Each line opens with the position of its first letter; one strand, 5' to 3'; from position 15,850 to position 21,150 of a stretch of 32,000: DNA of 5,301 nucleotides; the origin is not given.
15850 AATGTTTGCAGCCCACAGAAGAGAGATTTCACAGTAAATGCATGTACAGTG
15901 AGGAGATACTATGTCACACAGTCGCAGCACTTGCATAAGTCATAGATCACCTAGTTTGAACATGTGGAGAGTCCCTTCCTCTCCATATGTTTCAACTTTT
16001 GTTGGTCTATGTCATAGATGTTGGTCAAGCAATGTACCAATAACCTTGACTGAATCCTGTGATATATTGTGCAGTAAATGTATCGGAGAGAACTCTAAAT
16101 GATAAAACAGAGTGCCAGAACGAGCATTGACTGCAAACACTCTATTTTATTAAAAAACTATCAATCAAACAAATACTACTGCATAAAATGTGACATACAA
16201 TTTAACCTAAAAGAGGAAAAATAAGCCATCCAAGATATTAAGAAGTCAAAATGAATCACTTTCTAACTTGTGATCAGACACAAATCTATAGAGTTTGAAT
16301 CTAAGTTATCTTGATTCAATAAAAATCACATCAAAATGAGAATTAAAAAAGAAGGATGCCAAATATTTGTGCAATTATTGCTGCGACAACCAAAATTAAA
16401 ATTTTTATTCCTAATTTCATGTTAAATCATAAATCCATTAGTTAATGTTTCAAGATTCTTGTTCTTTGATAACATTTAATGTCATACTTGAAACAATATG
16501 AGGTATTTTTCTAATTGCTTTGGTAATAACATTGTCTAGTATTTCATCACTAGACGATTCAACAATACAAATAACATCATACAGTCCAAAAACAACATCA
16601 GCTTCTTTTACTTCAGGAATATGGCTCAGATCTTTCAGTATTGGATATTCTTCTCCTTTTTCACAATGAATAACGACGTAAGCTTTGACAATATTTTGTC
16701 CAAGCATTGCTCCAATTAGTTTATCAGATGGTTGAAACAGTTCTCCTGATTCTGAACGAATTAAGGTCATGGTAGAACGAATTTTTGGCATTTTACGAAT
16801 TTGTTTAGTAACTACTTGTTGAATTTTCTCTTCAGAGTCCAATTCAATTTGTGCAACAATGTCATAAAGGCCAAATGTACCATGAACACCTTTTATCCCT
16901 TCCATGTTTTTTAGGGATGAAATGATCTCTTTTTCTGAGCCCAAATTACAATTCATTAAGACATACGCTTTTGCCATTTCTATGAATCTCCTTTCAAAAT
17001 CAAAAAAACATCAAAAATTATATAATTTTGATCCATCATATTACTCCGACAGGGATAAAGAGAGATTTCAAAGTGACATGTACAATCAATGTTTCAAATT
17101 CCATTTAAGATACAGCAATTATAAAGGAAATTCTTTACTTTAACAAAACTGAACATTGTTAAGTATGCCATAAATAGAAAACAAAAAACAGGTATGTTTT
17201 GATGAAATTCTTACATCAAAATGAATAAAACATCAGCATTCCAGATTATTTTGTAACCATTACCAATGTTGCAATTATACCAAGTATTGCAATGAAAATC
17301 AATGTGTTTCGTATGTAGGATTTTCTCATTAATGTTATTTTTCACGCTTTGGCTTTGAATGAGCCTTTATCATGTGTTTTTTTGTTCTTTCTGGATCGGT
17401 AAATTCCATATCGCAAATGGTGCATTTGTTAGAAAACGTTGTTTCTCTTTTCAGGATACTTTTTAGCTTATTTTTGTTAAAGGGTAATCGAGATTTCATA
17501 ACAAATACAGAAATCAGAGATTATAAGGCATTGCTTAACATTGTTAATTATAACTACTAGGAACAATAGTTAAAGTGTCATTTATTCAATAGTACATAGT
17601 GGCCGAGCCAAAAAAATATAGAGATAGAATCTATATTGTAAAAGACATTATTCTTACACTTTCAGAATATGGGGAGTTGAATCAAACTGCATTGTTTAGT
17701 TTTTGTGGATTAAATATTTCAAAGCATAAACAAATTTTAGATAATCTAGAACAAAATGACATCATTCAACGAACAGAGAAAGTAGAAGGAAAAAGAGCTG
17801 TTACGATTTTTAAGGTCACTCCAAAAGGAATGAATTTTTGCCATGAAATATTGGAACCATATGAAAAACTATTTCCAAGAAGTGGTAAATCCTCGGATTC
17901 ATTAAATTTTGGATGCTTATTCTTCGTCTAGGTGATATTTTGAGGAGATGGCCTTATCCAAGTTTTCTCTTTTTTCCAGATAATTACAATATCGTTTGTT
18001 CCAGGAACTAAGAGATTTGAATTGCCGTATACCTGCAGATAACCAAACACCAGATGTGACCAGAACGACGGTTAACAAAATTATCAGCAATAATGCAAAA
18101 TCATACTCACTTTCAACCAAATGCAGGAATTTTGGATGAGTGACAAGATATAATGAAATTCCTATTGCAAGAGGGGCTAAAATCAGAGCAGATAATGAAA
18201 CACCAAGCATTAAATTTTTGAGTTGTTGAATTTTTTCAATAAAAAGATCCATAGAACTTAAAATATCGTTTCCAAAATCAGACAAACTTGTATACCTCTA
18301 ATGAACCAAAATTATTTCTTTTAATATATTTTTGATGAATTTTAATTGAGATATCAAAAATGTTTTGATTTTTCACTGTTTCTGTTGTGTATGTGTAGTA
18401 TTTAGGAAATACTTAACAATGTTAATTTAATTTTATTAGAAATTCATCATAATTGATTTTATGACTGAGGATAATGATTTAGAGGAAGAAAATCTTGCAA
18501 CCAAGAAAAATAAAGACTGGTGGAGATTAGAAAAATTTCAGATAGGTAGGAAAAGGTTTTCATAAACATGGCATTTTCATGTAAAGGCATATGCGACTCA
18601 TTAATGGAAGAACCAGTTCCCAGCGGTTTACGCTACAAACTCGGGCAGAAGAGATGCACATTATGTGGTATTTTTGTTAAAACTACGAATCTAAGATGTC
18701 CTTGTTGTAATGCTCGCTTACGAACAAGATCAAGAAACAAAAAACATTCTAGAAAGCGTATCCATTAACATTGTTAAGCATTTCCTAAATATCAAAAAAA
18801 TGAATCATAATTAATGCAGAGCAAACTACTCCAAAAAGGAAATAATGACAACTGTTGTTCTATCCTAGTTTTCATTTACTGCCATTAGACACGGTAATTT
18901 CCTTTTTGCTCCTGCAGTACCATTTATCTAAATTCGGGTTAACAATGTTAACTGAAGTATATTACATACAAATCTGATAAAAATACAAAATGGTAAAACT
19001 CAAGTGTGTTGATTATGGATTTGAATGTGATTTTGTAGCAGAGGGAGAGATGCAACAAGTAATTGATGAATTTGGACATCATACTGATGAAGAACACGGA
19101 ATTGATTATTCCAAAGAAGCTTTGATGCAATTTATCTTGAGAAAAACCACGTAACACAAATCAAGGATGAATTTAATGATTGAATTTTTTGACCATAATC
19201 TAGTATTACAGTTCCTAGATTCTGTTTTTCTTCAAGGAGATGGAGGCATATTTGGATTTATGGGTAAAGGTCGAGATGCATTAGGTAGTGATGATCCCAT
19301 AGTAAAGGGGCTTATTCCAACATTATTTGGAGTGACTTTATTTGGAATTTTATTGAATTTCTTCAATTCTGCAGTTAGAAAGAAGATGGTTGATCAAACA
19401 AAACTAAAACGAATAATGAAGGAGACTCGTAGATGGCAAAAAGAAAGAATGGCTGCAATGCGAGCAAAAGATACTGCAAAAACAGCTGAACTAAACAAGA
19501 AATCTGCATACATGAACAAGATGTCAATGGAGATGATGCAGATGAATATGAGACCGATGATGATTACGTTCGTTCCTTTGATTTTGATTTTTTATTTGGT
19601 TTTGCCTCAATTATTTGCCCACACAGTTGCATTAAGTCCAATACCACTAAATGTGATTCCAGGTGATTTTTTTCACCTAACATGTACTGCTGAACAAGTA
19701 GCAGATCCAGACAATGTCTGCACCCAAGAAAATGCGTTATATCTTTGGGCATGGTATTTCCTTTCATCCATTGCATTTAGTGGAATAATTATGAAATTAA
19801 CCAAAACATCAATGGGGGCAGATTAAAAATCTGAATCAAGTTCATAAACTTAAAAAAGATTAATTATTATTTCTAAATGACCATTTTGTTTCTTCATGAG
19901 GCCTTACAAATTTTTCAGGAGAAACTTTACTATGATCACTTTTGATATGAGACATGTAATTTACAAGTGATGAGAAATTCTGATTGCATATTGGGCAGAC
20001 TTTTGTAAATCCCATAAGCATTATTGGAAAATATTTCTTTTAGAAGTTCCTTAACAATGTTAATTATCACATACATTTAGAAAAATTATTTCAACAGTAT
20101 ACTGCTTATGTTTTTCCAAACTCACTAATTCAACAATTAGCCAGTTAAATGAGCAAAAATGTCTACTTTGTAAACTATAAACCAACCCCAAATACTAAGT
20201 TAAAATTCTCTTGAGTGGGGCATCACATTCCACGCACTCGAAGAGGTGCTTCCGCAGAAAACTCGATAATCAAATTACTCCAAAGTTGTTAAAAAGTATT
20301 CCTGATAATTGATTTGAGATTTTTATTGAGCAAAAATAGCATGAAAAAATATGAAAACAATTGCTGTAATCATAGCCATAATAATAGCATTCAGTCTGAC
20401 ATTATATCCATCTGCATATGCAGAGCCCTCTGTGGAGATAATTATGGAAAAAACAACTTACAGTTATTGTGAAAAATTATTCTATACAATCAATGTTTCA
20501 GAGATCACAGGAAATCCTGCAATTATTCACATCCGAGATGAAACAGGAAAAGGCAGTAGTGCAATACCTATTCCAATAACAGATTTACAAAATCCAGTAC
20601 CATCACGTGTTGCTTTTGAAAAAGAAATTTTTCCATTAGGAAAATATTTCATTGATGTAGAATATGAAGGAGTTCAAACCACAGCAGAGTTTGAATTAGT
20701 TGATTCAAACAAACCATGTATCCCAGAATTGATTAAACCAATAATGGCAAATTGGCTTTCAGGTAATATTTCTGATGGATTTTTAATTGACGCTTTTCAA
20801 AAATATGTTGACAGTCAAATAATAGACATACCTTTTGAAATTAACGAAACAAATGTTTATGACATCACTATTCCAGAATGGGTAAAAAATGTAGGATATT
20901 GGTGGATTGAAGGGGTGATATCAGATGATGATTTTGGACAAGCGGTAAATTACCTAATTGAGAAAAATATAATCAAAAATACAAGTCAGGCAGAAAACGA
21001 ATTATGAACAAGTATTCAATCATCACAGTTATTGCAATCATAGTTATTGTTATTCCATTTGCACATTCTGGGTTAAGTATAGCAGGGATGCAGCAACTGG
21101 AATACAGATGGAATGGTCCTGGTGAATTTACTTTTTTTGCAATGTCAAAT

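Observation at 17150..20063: Local regulon: exact 13-bp palindrome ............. repeated in a 3-kb island, with start codons of micro-protein genes 35-38 nt from the exact copies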

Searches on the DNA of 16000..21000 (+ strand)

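Call 17: search_rna_families(source=window, start=16000, end=21000, threshold=evalue, max_evalue=5)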
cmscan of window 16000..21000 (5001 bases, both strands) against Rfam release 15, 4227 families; matches with E-value up to 5: 1.
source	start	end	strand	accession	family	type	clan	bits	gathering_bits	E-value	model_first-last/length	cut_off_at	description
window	17943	18021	+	RF02126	GHRLOS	Gene; lncRNA;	-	16.2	48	1.3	1-70/70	no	Ghrelin opposite strand RNA conserved region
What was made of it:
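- On Known RNA families (Rfam 15) for the 18814-18917 RNA: The only match was a chance GHRLOS hit elsewhere in the region (call 17).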

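Call 66: build_rna_model(alignment_id=A3, structure=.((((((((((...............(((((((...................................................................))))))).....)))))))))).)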
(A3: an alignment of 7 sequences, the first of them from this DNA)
Model R1 built from alignment A3 (7 sequences, 123 columns); structure: as given.
model positions 108; base pairs 17; branch points 0; effective number of sequences 2.6; information 0.59 bits per position. Calibrated on 0.2 Mb of random sequence (short: E-values are rough).
structure used (alignment columns):
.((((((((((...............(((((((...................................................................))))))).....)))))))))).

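Call 67: search_with_rna_model(model_id=R1, sources=[window, L001, L002, L003, L004, L005, L006, L007, L008, L009, L010, L011, L012, L013, L014, L015, L016, L017, L018, L019, L020, L021, L022, L023, L024, L025, L026, L027, L028, L029, L030, L031, L032, L033, L034, L035, L036, L037, L038, L039, L040, L041, L043, L045, L046, L047, L048, L049, L050, L052, L054, L055, L057, L058, L059, L062, L063, L064, L065, L067, L068, L070, L071, L072, L074, L076, L079, L080, L087, L139, L161, L201], max_evalue=0.01, make_alignment=true)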
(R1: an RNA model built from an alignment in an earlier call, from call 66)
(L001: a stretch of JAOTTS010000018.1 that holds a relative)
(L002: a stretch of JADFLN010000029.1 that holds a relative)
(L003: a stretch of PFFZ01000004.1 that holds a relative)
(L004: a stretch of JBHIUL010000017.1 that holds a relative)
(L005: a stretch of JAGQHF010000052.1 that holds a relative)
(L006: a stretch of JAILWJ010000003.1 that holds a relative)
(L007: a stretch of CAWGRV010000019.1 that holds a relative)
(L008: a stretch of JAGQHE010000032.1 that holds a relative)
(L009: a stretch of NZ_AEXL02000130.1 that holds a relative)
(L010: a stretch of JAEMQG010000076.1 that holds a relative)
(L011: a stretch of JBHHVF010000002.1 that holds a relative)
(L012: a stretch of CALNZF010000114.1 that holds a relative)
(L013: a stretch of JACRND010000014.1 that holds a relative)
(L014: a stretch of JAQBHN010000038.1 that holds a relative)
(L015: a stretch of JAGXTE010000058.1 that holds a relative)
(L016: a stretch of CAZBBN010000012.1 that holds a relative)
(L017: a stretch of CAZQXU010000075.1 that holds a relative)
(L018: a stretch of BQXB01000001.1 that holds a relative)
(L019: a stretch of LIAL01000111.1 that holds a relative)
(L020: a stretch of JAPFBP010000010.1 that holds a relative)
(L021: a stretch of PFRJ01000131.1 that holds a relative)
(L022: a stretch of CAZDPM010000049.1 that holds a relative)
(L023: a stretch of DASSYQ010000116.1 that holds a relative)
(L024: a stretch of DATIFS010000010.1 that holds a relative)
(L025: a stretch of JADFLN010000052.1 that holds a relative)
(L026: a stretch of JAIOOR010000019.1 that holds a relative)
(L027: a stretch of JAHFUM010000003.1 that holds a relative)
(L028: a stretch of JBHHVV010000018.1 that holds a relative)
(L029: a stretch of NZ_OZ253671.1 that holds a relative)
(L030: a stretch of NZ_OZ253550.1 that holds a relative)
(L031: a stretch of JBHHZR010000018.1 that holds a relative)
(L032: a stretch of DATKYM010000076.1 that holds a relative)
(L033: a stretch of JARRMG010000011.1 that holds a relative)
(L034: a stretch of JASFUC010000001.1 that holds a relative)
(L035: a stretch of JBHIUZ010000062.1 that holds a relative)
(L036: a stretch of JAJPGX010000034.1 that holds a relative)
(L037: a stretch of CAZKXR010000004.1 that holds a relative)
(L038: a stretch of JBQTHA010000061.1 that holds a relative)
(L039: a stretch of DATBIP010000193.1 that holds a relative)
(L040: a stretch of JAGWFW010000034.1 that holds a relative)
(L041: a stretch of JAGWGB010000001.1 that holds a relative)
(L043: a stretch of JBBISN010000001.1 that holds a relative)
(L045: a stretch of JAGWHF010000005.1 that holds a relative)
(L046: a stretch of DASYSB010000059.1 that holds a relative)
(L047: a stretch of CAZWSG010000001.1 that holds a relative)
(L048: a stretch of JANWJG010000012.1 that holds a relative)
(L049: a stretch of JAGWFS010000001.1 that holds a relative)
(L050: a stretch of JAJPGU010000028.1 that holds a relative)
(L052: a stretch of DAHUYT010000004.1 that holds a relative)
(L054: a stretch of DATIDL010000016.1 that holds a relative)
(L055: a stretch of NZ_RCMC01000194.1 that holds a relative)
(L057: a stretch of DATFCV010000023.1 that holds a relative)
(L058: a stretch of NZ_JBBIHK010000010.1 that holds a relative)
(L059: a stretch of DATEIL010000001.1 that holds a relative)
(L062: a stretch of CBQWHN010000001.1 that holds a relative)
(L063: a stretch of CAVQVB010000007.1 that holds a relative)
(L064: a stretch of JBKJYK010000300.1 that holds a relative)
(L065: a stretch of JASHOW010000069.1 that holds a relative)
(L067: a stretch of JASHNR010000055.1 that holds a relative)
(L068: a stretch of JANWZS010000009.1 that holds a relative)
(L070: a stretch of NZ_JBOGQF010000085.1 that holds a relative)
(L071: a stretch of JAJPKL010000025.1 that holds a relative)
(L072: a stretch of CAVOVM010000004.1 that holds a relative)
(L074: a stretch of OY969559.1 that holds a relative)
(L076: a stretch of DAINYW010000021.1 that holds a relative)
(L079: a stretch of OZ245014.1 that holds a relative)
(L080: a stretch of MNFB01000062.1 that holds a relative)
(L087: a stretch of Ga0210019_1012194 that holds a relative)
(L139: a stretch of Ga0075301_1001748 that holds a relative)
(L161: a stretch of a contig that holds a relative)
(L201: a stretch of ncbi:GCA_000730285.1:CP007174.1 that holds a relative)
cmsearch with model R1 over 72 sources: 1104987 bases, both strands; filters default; matches with E-value up to 0.01: 37.
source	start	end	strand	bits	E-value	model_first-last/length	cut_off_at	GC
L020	11219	11322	+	107.1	1.3e-16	1-108/108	no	0.38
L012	1446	1545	+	94.2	3.3e-14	1-108/108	no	0.36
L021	6843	6956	+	90.4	1.7e-13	1-108/108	no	0.38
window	18814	18917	+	87.3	6.5e-13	1-108/108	no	0.38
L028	7992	8106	+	75.8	9.3e-11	1-108/108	no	0.37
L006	11053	11151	+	73.8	2.2e-10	1-108/108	no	0.37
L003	3939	4035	+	71.3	6.3e-10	1-108/108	no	0.4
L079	11973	12065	+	68.7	2e-09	1-108/108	no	0.39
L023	11078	11195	+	68.5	2.2e-09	1-108/108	no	0.34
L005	11217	11322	+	67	4.1e-09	1-108/108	no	0.44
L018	11160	11282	+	62.9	2.4e-08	1-108/108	no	0.36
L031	4216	4331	-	62.7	2.6e-08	1-108/108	no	0.35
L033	11230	11347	+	61.7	3.9e-08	1-108/108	no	0.34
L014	10700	10817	+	61.7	4e-08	1-108/108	no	0.38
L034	11230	11346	+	60.8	5.8e-08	1-108/108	no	0.36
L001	11217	11335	+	60.4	7.1e-08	1-108/108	no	0.35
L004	3525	3646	+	59.8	9.1e-08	1-108/108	no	0.33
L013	7859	7987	+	59.6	9.8e-08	1-108/108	no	0.38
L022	4747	4869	+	58.9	1.4e-07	1-108/108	no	0.34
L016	10430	10546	+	58.5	1.6e-07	1-108/108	no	0.43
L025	1268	1387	+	58.4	1.6e-07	1-108/108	no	0.39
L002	1881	1995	+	56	4.6e-07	1-108/108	no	0.37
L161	107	220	-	55.7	5.3e-07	1-108/108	no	0.36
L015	11171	11293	+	52.1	2.5e-06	1-108/108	no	0.34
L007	11000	11128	+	51.9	2.7e-06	1-108/108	no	0.4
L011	8242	8361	+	51.9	2.8e-06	1-108/108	no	0.4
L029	7585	7689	+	51.1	3.8e-06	1-108/108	no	0.36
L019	2151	2270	+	51.1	3.8e-06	1-108/108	no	0.36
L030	7585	7689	+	50.7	4.5e-06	1-108/108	no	0.37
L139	750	863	+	46.8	2.5e-05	1-108/108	no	0.37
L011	11205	11320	-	45.7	3.9e-05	1-108/108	no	0.43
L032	1995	2115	-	45.6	4.1e-05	1-108/108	no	0.39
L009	11217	11333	+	44.9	5.6e-05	1-108/108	no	0.44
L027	11178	11306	+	44.2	7.6e-05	1-108/108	no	0.4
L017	4459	4581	+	43.8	8.9e-05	1-108/108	no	0.37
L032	3680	3797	+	40.2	0.00043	1-108/108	no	0.36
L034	9547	9656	-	33.4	0.0081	1-108/108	no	0.37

Alignment A4: 37 matches aligned to the model, 194 columns, each read 5' to 3' on its own strand. Consensus structure (alignment columns), stored with it:
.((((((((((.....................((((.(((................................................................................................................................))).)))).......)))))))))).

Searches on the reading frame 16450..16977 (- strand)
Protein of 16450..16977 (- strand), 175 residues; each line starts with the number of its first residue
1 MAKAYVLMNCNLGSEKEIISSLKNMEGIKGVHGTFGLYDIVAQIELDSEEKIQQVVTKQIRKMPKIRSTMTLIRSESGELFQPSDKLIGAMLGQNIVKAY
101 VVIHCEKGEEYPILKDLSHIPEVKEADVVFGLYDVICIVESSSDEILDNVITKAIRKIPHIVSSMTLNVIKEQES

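Call 7: search_protein_families(library=pfam, max_evalue=0.1, proteins=[window:16450-16977:-])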
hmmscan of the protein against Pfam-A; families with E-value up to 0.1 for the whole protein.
window:16450-16977:- (175 aa): 5 families
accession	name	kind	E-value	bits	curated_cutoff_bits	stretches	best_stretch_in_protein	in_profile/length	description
PF01037.27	AsnC_trans_reg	-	2.9e-20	72.4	25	2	11-73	6-69/73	Lrp/AsnC ligand binding domain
PF22482.2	AsnC_trans_reg_3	-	2.9e-11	43.8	24.4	2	112-171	26-87/95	PF0864 C-terminal dimeric alpha+beta barrel domain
PF08734.17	GYD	-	4.9e-05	23.7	31.4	0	28-58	37-67/91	GYD domain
PF03927.19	NapD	-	0.013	16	28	0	101-163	6-66/76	NapD protein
PF09974.14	DUF2209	-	0.039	14.7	26.8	0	46-96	45-94/121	Uncharacterized protein conserved in archaea (DUF2209)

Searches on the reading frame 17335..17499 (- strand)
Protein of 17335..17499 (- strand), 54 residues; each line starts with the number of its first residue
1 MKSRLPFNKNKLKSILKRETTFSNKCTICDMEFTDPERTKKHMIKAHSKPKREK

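Call 7: search_protein_families(library=pfam, max_evalue=0.1, proteins=[window:17335-17499:-])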
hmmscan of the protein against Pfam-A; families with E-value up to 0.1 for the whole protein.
window:17335-17499:- (54 aa): 6 families
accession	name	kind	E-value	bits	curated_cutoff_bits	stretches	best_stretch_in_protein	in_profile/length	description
PF12756.13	zf-C2H2_2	-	0.00015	22.4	26.9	1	8-48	35-76/100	C2H2 type zinc-finger (2 copies)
PF00096.32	zf-C2H2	-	0.00057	20.6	25.2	1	25-47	2-23/23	Zinc finger, C2H2 type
PF13894.12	zf-C2H2_4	-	0.0026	18.8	27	1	25-47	2-24/24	C2H2-type zinc finger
PF23107.1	Zf-C2H2_ZNF451_C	-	0.013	16.5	30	1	17-42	32-57/59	Two consecutive Zinc fingers C2H2 type, ZNF451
PF24666.1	zf-C2H2_fungi_2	-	0.032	14.5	27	1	26-45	3-22/26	Fungal C2H2 zinc finger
PF17003.11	Actin_micro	-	0.035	13.7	27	1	16-49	206-237/354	Putative actin-like family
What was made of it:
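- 17335..17499 (-): 54-aa C2H2-type zinc-finger protein (paralogue a). The ATG lies 35 nt from the palindrome. Pfam hits are weak: zf-C2H2_2 E 1.5e-4, zf-C2H2 20.6 bits against a cut-off of 25.2 (call 7).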

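Call 72: search_protein_families(library=ncbifam, max_evalue=0.01, proteins=[window:17335-17499:-])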
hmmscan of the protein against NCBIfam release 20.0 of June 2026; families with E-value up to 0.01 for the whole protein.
window:17335-17499:- (54 aa): 0 families

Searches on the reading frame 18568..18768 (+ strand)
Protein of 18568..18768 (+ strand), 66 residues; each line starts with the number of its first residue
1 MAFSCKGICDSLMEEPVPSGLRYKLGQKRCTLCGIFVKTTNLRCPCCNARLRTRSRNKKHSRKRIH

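Call 7: search_protein_families(library=pfam, max_evalue=0.1, proteins=[window:18568-18768:+])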
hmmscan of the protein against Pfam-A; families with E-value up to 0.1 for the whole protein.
window:18568-18768:+ (66 aa): 0 families

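Call 72: search_protein_families(library=ncbifam, max_evalue=0.01, proteins=[window:18568-18768:+])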
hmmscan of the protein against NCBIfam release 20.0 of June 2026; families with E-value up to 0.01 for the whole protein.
window:18568-18768:+ (66 aa): 0 families

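Call 78: search_solved_structures(query=window:18568-18768:+, max_evalue=1)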
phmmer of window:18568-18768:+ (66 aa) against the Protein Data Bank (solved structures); distinct sequences matched with E-value up to 1: 10.
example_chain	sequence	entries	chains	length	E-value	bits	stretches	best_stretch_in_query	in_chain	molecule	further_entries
6gat_A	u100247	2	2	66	0.23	15.2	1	9-57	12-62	NITROGEN REGULATORY PROTEIN AREA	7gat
4gat_A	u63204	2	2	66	0.23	15.2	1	9-57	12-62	NITROGEN REGULATORY PROTEIN AREA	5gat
4hc7_A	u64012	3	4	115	0.27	15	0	25-61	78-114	Trans-acting T-cell-specific transcription factor GATA-3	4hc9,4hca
7mnv_B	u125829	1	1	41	0.3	14.9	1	20-49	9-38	E3 SUMO-protein ligase RanBP2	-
2gat_A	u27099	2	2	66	0.46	14.3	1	8-63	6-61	ERYTHROID TRANSCRIPTION FACTOR GATA-1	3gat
36ro_P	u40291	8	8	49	0.52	14.1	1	29-61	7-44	DNA-directed RNA polymerase subunit Rpo12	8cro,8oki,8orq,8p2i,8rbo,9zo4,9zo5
3dfv_D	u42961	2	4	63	0.55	14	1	24-61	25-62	Trans-acting T-cell-specific transcription factor GATA-3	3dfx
2vus_I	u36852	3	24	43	0.64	13.8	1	9-42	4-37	NITROGEN REGULATORY PROTEIN AREA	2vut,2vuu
3vd6_C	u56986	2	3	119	0.81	13.5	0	23-63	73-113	Erythroid transcription factor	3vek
1gat_A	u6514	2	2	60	0.88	13.4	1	8-60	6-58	ERYTHROID TRANSCRIPTION FACTOR GATA-1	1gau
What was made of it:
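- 18568..18768 (+): 66-aa Zn-ribbon protein with a basic tail, second gene of the operon. Similarity to GATA fingers is weak and not significant, E 0.2-0.9 (call 78).
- The Zn ribbon has a basic tail and marginal GATA-like hits (call 78).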

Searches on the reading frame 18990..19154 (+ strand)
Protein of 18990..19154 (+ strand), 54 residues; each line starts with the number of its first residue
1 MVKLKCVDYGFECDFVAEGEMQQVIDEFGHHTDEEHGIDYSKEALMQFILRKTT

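Call 7: search_protein_families(library=pfam, max_evalue=0.1, proteins=[window:18990-19154:+])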
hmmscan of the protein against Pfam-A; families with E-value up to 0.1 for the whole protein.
window:18990-19154:+ (54 aa): 1 family
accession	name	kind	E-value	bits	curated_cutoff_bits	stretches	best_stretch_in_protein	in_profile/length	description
PF06348.16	DUF1059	-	4.7e-06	27.2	21.1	1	1-48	1-49/56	Protein of unknown function (DUF1059)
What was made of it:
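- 18990..19154 (+): 54-aa DUF1059 protein NKOR_07160. Pfam DUF1059 27.2 bits against a cut-off of 21.1 (call 7).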

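Call 72: search_protein_families(library=ncbifam, max_evalue=0.01, proteins=[window:18990-19154:+])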
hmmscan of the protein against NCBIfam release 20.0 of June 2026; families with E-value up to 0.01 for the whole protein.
window:18990-19154:+ (54 aa): 0 families

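Call 77: search_solved_structures(query=window:18990-19154:+, max_evalue=1)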
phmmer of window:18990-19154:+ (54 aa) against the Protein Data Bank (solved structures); distinct sequences matched with E-value up to 1: 0.
